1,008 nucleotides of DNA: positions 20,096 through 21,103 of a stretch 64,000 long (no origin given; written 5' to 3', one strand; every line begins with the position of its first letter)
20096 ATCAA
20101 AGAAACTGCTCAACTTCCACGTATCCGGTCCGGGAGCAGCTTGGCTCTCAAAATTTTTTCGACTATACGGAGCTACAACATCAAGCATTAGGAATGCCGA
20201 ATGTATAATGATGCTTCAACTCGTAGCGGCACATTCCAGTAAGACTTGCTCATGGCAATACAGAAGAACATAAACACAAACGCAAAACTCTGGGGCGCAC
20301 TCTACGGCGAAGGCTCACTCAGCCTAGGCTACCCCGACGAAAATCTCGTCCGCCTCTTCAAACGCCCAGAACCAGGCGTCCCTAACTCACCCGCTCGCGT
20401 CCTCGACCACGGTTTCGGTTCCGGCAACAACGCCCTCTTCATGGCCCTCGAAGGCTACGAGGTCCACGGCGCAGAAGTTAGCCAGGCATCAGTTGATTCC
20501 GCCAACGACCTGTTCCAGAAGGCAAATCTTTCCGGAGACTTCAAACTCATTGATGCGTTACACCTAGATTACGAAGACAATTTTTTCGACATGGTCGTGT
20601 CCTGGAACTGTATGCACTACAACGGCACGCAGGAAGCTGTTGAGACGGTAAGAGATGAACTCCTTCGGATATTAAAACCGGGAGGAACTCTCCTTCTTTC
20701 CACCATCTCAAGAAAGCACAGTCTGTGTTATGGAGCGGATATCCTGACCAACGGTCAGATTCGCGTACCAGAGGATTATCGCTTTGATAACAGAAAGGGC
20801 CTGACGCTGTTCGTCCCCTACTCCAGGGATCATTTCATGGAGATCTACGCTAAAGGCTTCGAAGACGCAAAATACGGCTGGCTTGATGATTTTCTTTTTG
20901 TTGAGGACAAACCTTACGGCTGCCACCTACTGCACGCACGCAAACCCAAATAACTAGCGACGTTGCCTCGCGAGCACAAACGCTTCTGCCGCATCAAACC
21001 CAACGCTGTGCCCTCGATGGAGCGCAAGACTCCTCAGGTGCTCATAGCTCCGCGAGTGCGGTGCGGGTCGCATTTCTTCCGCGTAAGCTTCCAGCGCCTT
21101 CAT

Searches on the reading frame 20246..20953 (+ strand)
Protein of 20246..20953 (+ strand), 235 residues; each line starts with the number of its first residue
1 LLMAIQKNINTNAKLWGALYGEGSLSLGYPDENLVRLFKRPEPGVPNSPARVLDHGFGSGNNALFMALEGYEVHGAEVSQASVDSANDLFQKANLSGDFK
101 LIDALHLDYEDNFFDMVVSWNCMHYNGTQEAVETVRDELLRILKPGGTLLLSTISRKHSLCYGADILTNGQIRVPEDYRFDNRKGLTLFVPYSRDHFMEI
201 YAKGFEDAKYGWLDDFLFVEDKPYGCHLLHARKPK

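Call 4: search_protein_families(library=pfam, proteins=[window:20246-20953:+], max_evalue=0.01)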
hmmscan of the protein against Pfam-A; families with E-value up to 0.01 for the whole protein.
window:20246-20953:+ (235 aa): 9 families
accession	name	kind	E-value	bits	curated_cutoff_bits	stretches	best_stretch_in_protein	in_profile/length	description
PF13649.12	Methyltransf_25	-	6.4e-17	62.5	27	1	52-147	1-97/97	Methyltransferase domain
PF08241.18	Methyltransf_11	-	1.8e-15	57.8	21.2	1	53-150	1-94/95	Methyltransferase domain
PF13847.12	Methyltransf_31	-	3.7e-11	43.4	27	1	50-160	5-118/145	Methyltransferase domain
PF13489.12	Methyltransf_23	-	4e-10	40.1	27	1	32-158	11-123/164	Methyltransferase domain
PF03848.20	TehB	-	5.1e-09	36.3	20.4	1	48-157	30-139/193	Tellurite resistance protein TehB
PF08242.18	Methyltransf_12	-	3.8e-07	31.2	30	1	53-149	1-98/98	Methyltransferase domain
PF02353.26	CMAS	-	7e-05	22.7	27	1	51-159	65-172/273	Mycolic acid cyclopropane synthetase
PF05175.20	MTS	-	0.0015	18.7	23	1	50-151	33-138/170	Methyltransferase small domain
PF01209.24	Ubie_methyltran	-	0.0092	15.8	20.1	0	49-157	48-157/233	ubiE/COQ5 methyltransferase family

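Call 5: search_protein_families(library=ncbifam, proteins=[window:20246-20953:+], max_evalue=0.01)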
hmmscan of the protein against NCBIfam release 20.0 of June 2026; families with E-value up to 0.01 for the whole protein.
window:20246-20953:+ (235 aa): 32 families (the best 25 are shown)
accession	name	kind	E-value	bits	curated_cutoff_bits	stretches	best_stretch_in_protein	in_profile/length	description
TIGR00477.1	tehB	equivalog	3.2e-10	39.7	219.5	1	48-152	73-176/238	tellurite resistance methyltransferase TehB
TIGR01983.1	UbiG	equivalog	8.2e-10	38.4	102.95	1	48-159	49-159/228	bifunctional 2-polyprenyl-6-hydroxyphenol methylase/3-demethylubiquinol 3-O-methyltransferase UbiG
NF043040.1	corrin_prot_MT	hypoth_equivalog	2.6e-09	36.8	180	1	48-151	41-147/216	corrinoid protein-associated methyltransferase CpaM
NF045649.1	2X_seleno_MduS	exception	3.1e-09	36.3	380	1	50-155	43-151/338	methyltransferase domain-containing selenoprotein MduS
NF045667.1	MTase_DVU1556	equivalog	5e-09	35.9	155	1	48-157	22-125/213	DVU_1556 family methyltransferase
NF008992.0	PRK12335.1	equivalog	1.4e-08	34.3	303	1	48-151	122-224/289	SAM-dependent methyltransferase TehB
NF041537.1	ArsM_AhpD_UU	exception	6.2e-08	31.8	510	1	50-152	78-181/345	arsenite methyltransferase/AhpD domain selenoprotein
NF041536.1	ArsM_DUF2284_UU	exception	2.3e-07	29.5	575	1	48-152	76-181/459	arsenite methyltransferase/DUF2284 domain selenoprotein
NF047649.1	MTase_UXPK_star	exception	6.1e-07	28.7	460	1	51-152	80-182/283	methyltransferase/UXPK-star double selenoprotein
NF008405.0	PRK11207.1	equivalog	7.3e-07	28.8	218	1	48-151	30-132/198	tellurite resistance methyltransferase TehB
TIGR02072.1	BioC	equivalog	1.2e-06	28.5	184.95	1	33-156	22-137/244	malonyl-ACP O-methyltransferase BioC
NF045882.1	PLipidMtase_Leg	equivalog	2.8e-06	27.3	390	1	49-151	43-143/207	phospholipid N-methyltransferase PmtA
NF008823.0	PRK11873.1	subfamily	5.1e-06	26.2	263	1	51-159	80-189/272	arsenite methyltransferase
TIGR02021.1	BchM-ChlM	equivalog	5.3e-06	26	158.9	1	50-129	56-134/218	magnesium protoporphyrin IX methyltransferase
NF001241.0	PRK00216.1-2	equivalog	9e-06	25.5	327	1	49-158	52-154/231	demethylmenaquinone methyltransferase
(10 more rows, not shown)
